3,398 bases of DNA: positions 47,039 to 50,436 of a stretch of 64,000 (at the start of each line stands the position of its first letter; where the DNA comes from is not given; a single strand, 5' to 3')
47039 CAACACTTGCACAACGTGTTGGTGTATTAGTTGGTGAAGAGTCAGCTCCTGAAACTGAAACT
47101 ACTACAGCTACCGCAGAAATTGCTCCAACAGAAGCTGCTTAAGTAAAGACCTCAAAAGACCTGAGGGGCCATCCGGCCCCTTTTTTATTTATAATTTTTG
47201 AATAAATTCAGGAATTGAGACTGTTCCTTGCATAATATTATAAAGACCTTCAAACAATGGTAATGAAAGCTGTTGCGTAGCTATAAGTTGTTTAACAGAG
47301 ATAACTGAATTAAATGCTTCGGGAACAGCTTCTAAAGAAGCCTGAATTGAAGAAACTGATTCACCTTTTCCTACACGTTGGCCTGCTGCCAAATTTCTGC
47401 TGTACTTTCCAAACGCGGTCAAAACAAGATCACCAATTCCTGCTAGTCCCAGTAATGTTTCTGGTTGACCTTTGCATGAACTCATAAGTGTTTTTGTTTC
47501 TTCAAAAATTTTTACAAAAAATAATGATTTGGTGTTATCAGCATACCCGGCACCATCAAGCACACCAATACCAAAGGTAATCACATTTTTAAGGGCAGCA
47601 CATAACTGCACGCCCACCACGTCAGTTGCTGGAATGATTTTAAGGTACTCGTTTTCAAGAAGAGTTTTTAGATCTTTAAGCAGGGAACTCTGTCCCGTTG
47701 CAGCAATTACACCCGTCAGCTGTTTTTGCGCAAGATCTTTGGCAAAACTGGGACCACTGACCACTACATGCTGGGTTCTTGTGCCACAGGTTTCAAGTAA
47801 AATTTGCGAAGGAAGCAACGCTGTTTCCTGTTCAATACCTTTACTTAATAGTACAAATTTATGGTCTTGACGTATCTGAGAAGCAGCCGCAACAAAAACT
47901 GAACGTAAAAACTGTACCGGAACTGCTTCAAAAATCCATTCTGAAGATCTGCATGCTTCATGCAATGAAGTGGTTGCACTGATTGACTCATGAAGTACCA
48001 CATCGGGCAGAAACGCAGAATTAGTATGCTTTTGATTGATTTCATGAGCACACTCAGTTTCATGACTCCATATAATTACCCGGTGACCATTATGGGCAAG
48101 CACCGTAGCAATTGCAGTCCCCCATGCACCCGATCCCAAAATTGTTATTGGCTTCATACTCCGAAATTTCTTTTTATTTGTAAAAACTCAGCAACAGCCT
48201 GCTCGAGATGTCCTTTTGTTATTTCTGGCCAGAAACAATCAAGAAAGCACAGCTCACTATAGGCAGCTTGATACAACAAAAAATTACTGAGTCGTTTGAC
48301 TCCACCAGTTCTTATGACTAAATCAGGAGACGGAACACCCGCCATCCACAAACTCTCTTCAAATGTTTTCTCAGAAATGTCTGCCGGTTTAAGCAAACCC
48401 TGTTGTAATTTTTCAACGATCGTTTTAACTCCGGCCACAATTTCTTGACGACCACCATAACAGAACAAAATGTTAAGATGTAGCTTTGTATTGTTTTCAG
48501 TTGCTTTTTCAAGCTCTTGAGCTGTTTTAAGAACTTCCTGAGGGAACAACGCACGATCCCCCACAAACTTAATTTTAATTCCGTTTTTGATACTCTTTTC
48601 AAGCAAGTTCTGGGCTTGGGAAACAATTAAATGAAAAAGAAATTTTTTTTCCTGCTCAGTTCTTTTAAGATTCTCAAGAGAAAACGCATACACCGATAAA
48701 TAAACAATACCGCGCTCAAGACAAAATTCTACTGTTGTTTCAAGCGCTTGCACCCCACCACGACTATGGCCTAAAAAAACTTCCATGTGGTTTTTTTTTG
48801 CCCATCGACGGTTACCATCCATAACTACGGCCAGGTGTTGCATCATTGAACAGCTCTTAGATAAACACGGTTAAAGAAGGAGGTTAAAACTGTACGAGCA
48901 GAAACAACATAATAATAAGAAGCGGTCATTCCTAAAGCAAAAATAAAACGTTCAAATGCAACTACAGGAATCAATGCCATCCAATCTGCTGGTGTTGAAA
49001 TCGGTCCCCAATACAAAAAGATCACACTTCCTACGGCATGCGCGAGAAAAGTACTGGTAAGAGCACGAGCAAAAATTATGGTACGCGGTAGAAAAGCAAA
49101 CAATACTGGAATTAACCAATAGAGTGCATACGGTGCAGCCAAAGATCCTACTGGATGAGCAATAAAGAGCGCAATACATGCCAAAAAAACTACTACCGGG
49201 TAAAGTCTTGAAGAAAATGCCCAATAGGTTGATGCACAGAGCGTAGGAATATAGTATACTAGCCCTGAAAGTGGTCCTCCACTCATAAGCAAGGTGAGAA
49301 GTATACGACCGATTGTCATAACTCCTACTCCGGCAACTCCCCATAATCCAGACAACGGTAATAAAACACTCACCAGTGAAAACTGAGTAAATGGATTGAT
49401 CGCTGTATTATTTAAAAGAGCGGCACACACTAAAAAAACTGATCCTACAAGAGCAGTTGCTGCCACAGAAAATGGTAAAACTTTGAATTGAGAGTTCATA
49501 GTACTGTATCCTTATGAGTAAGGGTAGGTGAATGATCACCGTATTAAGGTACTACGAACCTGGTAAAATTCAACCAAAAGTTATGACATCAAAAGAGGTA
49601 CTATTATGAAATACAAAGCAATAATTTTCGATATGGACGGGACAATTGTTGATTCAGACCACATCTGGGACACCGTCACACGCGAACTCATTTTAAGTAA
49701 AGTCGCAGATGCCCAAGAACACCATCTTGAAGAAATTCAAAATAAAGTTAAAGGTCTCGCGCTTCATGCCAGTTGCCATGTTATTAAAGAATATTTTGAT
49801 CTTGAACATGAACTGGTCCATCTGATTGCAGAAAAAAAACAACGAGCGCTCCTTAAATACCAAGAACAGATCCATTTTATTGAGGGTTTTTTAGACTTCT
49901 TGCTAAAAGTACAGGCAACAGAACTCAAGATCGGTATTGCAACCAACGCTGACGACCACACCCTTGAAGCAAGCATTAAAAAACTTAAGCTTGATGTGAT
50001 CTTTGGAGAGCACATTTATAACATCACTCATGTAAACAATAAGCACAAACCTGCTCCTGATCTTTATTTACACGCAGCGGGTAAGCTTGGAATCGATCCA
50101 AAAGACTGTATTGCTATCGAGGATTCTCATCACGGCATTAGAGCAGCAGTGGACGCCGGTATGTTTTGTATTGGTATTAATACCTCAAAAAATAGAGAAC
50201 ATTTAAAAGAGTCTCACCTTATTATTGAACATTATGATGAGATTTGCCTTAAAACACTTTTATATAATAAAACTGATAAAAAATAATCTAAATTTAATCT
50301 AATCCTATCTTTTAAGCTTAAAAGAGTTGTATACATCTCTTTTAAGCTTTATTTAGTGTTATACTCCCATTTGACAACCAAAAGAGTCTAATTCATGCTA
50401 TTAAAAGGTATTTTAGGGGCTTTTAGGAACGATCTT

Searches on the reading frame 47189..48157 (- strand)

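Call 114: search_protein_families(library=pfam, proteins=[window:47189-48157:-], max_evalue=0.00001)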
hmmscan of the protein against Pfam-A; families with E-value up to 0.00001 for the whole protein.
window:47189-48157:- (322 aa): 4 families
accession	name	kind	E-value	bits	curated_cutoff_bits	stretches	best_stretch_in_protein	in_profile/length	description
PF01210.29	NAD_Gly3P_dh_N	-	5.4e-48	163.4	23.1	1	4-156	2-154/158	NAD-dependent glycerol-3-phosphate dehydrogenase N-terminus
PF07479.19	NAD_Gly3P_dh_C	-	8.8e-38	130.1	25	1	179-319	1-141/142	NAD-dependent glycerol-3-phosphate dehydrogenase C-terminus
PF20618.3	GPD_NAD_C_bact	-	2e-12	47.9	27.6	1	239-303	1-64/66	Bacterial GPD, NAD-dependent C-terminal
PF03807.23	F420_oxidored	-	1.3e-08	35.8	21.6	1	4-97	2-84/94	NADP oxidoreductase coenzyme F420-dependent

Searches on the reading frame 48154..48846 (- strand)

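Call 114: search_protein_families(library=pfam, proteins=[window:48154-48846:-], max_evalue=0.00001)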
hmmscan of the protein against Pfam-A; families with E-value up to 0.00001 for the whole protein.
window:48154-48846:- (230 aa): 1 family
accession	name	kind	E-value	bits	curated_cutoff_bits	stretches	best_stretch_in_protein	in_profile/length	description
PF01255.24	Prenyltransf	-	1.1e-71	241.3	27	1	8-229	1-219/219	Putative undecaprenyl diphosphate synthase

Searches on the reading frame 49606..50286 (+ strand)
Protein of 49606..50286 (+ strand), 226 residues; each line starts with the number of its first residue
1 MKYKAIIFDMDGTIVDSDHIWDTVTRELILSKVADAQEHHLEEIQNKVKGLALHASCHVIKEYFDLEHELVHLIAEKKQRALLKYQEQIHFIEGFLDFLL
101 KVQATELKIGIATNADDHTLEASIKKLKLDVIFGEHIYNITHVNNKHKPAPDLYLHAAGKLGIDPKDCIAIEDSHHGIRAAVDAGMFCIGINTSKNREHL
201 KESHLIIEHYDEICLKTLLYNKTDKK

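Call 114: search_protein_families(library=pfam, proteins=[window:49606-50286:+], max_evalue=0.00001)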
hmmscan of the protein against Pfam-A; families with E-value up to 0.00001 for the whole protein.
window:49606-50286:+ (226 aa): 3 families
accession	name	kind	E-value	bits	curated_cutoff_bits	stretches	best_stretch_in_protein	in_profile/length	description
PF13419.12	HAD_2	-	2e-26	93.6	23.8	1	6-191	1-178/178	Haloacid dehalogenase-like hydrolase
PF00702.32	Hydrolase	-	2.2e-24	87.4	26.4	1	3-185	1-191/191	haloacid dehalogenase-like hydrolase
PF13242.12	Hydrolase_like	-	2.6e-06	27.7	22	1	147-200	3-57/75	HAD-hyrolase-like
